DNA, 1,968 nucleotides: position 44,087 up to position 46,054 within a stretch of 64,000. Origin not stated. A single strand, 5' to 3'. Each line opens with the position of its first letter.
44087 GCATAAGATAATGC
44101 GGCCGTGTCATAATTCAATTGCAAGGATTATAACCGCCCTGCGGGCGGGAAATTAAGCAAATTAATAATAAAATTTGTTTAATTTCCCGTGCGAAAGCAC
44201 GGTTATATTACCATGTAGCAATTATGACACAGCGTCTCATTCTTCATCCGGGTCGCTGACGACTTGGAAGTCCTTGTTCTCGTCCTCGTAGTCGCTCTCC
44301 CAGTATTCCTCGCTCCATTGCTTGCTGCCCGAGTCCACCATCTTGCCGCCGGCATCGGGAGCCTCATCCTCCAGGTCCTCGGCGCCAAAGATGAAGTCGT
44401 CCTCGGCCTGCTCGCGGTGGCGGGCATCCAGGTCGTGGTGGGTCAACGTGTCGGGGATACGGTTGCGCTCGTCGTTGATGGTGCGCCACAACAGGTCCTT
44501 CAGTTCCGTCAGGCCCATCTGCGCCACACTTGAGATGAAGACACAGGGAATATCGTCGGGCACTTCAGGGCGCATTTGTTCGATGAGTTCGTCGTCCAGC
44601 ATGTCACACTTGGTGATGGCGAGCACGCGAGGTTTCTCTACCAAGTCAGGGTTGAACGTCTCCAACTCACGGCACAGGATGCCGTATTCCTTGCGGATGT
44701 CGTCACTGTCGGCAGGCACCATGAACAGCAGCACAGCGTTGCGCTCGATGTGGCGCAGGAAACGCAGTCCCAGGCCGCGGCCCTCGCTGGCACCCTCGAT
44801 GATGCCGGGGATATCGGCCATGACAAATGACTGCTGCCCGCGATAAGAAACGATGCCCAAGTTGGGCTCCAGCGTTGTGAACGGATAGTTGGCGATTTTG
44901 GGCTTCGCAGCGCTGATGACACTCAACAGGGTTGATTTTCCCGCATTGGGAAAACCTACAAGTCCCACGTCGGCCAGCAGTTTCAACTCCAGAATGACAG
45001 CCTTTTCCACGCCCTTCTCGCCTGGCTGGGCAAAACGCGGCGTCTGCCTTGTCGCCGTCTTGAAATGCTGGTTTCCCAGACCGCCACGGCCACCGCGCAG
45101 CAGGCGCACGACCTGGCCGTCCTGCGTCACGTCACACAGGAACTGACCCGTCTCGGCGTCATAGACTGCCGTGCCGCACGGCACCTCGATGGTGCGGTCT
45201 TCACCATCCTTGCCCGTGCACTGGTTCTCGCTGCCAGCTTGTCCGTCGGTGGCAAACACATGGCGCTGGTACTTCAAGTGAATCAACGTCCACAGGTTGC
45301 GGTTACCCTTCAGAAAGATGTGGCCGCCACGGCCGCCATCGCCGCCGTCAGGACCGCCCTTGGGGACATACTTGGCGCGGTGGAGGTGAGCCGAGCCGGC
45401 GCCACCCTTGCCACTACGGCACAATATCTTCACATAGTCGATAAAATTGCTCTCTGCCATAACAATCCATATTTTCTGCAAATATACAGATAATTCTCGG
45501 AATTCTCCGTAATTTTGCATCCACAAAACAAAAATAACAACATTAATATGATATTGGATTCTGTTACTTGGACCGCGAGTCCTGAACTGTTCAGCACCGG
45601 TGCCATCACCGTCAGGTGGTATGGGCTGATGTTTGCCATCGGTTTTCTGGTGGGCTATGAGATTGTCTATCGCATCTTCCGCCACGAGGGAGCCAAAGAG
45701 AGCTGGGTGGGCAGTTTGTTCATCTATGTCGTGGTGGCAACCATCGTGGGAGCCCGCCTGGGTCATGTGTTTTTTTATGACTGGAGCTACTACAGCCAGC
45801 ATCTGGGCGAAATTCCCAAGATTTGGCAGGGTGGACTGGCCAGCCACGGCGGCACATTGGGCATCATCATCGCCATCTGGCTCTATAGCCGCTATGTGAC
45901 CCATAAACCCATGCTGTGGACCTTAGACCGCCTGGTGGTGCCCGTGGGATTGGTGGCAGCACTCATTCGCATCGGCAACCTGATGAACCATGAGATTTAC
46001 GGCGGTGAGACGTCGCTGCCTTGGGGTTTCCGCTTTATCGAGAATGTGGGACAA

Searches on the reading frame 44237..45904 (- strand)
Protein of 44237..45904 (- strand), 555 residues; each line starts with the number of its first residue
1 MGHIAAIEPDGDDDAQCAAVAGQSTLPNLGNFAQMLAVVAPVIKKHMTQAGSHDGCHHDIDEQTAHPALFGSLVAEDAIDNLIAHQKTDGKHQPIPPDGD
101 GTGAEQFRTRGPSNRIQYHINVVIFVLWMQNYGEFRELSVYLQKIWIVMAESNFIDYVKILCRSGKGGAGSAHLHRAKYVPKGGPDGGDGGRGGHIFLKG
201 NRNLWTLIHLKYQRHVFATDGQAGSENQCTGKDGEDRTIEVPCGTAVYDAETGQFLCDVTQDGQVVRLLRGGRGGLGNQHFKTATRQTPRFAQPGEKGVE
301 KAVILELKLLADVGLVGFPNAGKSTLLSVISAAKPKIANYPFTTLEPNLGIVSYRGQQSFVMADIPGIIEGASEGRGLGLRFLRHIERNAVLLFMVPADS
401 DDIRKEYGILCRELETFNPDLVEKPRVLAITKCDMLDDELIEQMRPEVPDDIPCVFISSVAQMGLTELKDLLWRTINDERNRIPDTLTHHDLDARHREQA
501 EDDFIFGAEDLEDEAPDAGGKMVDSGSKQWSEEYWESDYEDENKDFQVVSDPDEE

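Call 98: find_encoding_contigs(protein=window:44237-45904:-, flank=10000, max_places=1)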
Protein window:44237-45904:- (555 aa): no gene with exactly this product is on record in the collection.
